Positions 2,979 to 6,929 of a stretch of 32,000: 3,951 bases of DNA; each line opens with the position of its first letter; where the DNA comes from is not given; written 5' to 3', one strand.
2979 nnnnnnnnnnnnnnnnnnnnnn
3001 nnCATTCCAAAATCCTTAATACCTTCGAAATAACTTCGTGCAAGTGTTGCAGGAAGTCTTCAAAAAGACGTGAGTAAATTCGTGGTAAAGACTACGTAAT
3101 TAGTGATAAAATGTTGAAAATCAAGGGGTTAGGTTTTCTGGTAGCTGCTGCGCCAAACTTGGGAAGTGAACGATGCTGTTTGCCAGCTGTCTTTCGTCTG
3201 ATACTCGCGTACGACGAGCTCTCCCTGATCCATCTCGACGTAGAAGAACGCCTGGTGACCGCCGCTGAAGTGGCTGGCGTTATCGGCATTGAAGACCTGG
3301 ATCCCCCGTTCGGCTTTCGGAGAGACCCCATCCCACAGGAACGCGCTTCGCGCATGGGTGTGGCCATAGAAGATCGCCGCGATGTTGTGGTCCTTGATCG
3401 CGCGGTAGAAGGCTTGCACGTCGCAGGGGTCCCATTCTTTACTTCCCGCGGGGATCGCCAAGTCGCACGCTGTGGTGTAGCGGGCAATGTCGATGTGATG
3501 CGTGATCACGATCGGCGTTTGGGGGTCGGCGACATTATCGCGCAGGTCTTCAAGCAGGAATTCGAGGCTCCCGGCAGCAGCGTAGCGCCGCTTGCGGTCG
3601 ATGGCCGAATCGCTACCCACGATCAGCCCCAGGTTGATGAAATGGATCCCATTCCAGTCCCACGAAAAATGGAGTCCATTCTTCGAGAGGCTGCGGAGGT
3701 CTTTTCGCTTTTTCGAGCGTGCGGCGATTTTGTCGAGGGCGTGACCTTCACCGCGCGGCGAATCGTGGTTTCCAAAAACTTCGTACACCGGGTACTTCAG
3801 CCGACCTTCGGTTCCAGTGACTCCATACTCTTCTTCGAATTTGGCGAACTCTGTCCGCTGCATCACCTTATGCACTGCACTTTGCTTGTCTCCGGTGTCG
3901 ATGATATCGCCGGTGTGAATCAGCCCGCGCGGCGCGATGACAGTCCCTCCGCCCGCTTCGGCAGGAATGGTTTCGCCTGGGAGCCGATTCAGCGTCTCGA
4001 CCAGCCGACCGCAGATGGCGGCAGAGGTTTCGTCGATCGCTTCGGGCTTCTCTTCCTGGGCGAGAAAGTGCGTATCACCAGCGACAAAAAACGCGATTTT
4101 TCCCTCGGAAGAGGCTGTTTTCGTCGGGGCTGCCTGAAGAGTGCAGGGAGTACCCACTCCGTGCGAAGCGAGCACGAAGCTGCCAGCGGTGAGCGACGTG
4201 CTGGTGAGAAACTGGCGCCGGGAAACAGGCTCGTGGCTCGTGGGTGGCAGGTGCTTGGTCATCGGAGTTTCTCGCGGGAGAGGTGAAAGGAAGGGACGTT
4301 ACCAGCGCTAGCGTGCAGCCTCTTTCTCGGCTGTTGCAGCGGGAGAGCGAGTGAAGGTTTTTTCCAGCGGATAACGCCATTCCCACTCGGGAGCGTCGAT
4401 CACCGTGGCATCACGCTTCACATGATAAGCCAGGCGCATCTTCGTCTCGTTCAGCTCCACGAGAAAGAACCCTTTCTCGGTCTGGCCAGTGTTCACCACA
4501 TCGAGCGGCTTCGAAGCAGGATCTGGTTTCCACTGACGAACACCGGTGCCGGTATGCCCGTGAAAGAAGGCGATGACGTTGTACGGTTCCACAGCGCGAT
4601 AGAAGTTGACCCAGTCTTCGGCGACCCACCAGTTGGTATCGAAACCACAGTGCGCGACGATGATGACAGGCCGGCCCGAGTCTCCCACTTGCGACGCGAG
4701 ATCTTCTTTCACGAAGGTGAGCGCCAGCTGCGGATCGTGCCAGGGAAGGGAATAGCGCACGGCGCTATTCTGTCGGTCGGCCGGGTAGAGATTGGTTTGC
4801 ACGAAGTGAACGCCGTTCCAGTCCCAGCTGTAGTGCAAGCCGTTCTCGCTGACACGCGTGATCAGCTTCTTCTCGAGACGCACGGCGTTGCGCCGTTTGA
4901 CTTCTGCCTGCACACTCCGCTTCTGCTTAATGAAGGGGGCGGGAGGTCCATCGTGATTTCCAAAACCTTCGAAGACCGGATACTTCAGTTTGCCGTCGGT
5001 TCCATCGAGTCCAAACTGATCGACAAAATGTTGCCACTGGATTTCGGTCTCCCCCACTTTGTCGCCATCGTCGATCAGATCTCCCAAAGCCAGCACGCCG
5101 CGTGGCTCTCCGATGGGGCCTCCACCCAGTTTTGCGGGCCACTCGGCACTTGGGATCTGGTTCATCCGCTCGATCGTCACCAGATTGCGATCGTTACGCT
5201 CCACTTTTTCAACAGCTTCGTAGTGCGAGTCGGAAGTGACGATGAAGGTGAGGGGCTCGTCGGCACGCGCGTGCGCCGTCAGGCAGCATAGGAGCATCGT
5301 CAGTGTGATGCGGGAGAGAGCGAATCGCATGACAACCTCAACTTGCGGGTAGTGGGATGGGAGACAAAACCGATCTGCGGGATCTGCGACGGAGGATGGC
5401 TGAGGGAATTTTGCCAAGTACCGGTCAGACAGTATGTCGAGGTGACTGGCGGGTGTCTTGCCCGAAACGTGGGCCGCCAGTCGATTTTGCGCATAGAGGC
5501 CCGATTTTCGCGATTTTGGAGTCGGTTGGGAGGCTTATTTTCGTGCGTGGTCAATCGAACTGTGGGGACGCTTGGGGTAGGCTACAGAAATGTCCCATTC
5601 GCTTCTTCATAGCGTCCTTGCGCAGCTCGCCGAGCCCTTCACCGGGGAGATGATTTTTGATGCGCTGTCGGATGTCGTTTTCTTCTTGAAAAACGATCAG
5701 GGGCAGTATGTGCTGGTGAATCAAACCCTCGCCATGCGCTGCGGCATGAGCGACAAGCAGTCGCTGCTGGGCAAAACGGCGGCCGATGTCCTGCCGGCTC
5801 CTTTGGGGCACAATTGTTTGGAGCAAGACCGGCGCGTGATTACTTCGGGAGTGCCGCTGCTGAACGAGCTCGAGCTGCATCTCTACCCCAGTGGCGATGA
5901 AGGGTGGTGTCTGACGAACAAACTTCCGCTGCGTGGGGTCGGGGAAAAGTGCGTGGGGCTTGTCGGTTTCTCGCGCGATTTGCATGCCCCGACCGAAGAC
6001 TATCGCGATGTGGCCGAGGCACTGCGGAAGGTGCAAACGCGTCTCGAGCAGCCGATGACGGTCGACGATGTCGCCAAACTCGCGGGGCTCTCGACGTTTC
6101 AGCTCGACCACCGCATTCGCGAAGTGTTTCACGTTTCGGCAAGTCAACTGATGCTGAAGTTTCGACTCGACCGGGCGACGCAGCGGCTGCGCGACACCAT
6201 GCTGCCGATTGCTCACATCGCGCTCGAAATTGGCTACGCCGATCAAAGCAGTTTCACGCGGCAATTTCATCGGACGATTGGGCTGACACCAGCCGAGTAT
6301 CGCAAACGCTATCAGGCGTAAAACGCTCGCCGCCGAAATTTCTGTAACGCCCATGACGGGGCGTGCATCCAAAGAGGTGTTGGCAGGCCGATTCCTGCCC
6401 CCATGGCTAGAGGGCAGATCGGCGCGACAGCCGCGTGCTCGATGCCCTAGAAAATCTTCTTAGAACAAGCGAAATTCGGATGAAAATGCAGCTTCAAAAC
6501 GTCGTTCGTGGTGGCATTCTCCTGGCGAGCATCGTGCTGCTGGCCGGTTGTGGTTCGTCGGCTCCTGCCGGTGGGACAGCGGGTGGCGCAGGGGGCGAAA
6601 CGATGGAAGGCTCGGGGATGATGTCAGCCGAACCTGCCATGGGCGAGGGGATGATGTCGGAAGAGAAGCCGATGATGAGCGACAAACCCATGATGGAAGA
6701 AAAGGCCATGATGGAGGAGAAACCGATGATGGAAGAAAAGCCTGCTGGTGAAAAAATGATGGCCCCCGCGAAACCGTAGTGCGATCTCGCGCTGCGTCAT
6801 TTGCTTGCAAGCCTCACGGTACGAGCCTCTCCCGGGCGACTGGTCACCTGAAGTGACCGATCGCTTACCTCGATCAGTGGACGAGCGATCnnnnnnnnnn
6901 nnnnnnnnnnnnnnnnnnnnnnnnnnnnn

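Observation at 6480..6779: Lipoprotein that is about one-fifth methionine, built from KPMMEE repeats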

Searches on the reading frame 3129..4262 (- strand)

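Call 6: search_protein_families(library=pfam, proteins=[window:3129-4262:-], max_evalue=0.01)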
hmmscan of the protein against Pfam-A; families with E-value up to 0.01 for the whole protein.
window:3129-4262:- (377 aa): 2 families
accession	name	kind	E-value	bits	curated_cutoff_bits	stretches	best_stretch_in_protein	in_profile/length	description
PF00149.33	Metallophos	-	2.4e-10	41.6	21.5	1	58-304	3-190/191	Calcineurin-like phosphoesterase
PF12850.12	Metallophos_2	-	0.0021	18.5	27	0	146-307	49-121/154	Calcineurin-like phosphoesterase superfamily domain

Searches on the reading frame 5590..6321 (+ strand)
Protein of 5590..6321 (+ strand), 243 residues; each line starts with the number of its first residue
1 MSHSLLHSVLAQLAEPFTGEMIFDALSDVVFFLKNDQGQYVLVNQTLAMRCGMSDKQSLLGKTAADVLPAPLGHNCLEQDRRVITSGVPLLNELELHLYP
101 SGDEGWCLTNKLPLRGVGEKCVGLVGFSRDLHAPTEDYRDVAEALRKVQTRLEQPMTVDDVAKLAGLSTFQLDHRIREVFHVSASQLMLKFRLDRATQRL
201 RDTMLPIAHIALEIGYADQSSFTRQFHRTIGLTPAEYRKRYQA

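Call 6: search_protein_families(library=pfam, proteins=[window:5590-6321:+], max_evalue=0.01)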
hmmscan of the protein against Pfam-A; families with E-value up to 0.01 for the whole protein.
window:5590-6321:+ (243 aa): 4 families
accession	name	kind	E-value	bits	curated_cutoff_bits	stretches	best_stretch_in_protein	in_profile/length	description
PF12833.13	HTH_18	-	2e-21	76.5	33.6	1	162-240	2-80/80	Helix-turn-helix domain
PF08448.16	PAS_4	-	5e-17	62.6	23.1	1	23-131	1-105/110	PAS fold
PF00165.29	HTH_AraC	-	6.5e-13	48.9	26.6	1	202-239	6-42/42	Bacterial regulatory helix-turn-helix proteins, AraC family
PF13426.13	PAS_9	-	0.004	17.8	27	1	30-131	3-101/103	PAS domain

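Call 7: search_protein_families(library=ncbifam, proteins=[window:5590-6321:+], max_evalue=0.01)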
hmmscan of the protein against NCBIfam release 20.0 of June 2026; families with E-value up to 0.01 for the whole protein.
window:5590-6321:+ (243 aa): 35 families (the best 25 are shown)
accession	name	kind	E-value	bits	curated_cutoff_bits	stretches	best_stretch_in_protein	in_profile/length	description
NF007584.0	PRK10219.1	equivalog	1.4e-16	60.7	174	1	146-240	12-106/107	superoxide response transcriptional regulator SoxS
NF007860.0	PRK10572.1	equivalog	1.6e-15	56.7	208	1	134-242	179-286/292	arabinose operon transcriptional regulator AraC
NF006902.0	PRK09393.1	equivalog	2.1e-15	56.7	425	1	136-242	217-323/327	transcriptional regulator FtrA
NF049968.1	QhpR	equivalog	4.3e-14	52.3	250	1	144-238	190-284/284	AraC-like transcriptional regulator QhpR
NF012228.1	RobA_TF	equivalog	6.8e-14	52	380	1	145-239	9-103/286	MDR efflux pump AcrAB transcriptional activator RobA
NF040475.1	chlor_reg_RclR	equivalog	7.5e-14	51.7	400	1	153-242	191-280/284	reactive chlorine-specific transcriptional regulator RclR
NF012144.2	ramA_TF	equivalog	4e-13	49.7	180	1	147-240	13-106/108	RamA family antibiotic efflux transcriptional regulator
NF011701.0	PRK15121.1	equivalog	1.8e-12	47.4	426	1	144-240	10-106/289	MDR efflux pump AcrAB transcriptional activator RobA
NF047455.1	TF_Staph_AryK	equivalog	2.8e-12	45.7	850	1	141-242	159-260/759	transcriptional regulator AryK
TIGR04094.1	adjacent_YSIRK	equivalog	3.2e-12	46.1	200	1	139-238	285-383/383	YSIRK-targeted surface antigen transcriptional regulator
NF052371.1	TransRegGbdRPseu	equivalog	4.3e-12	45.7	480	1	145-241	231-327/365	choline metabolism transcriptional regulator GbdR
NF008302.0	PRK11091.1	equivalog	4.7e-11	41.6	838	1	22-143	160-277/779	aerobic respiration two-component sensor histidine kinase ArcB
NF047788.1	TransRegPocR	equivalog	9.5e-11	41.5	500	1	137-241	187-291/296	transcriptional regulator PocR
NF007243.0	PRK09685.1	equivalog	1.1e-09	38.1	199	1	135-241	194-302/303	transcriptional regulator FeaR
TIGR02297.1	HpaA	equivalog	2.1e-09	37.1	274.65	1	149-240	196-287/287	4-hydroxyphenylacetate catabolism regulatory protein HpaA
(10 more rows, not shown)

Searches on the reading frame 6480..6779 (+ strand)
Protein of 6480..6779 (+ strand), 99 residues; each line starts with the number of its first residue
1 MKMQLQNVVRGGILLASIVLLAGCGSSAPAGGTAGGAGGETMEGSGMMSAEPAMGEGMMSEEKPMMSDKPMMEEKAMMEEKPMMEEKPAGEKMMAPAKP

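Call 6: search_protein_families(library=pfam, proteins=[window:6480-6779:+], max_evalue=0.01)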
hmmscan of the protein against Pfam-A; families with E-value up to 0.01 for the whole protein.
window:6480-6779:+ (99 aa): 0 families

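Call 7: search_protein_families(library=ncbifam, proteins=[window:6480-6779:+], max_evalue=0.01)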
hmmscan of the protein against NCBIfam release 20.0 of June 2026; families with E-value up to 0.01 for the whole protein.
window:6480-6779:+ (99 aa): 0 families

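Call 8: find_encoding_contigs(protein=window:6480-6779:+, flank=10000, max_places=6)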
Protein window:6480-6779:+ (99 aa): no gene with exactly this product is on record in the collection.

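Call 12: find_homologous_proteins(query=window:6480-6779:+, max_evalue=0.01)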
Query window:6480-6779:+: 26 candidates shared short words with the query, none scored E <= 0.01.

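Call 13: search_protein_families(library=ncbifam, proteins=[window:6480-6779:+], max_evalue=10)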
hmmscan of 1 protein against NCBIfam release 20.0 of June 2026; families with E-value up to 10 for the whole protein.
window:6480-6779:+ (99 aa): 1 family
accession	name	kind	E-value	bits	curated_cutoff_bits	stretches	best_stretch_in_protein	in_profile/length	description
NF047847.2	SS_mature_LptM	equivalog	0.031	14.4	27.7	1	12-25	8-21/31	LPS translocon maturation chaperone LptM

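Call 25: search_protein_representatives(protein=window:6480-6779:+)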
Query: 99 residues. Proteins with E-value up to 0.001 (for the whole library): 6; up to 1e-10: 2; up to 1e-30: 0. The best 6 are listed.
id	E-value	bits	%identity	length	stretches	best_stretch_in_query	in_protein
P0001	1.1e-12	64.5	37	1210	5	57-90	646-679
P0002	9.3e-11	58.3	19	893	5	47-92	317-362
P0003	3.2e-08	50.2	38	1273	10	27-58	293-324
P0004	1.0e-05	42.2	31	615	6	56-92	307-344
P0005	3.7e-04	37.2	33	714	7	45-89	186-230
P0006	6.9e-04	36.3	29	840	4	60-94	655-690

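Call 58: predict_structure(protein=window:6480-6779:+)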
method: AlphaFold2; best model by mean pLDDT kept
length: 99 residues; sequences in the alignment: 1
mean_pLDDT: 65.2   pTM: 0.25
mean pLDDT of the five models: 65.2, 62.6, 61.2, 60.6, 59.6
residues with pLDDT >= 90: 4; 70-90: 19; 50-70: 72; < 50: 4
segments of 3 or more residues with pLDDT < 50: none
pLDDT, mean of each block of 10 residues (from residue 1): 77 89 63 53 64 65 62 61 57 61
secondary structure, 60 per line:
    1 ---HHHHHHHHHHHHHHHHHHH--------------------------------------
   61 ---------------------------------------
elements in order: H4-22
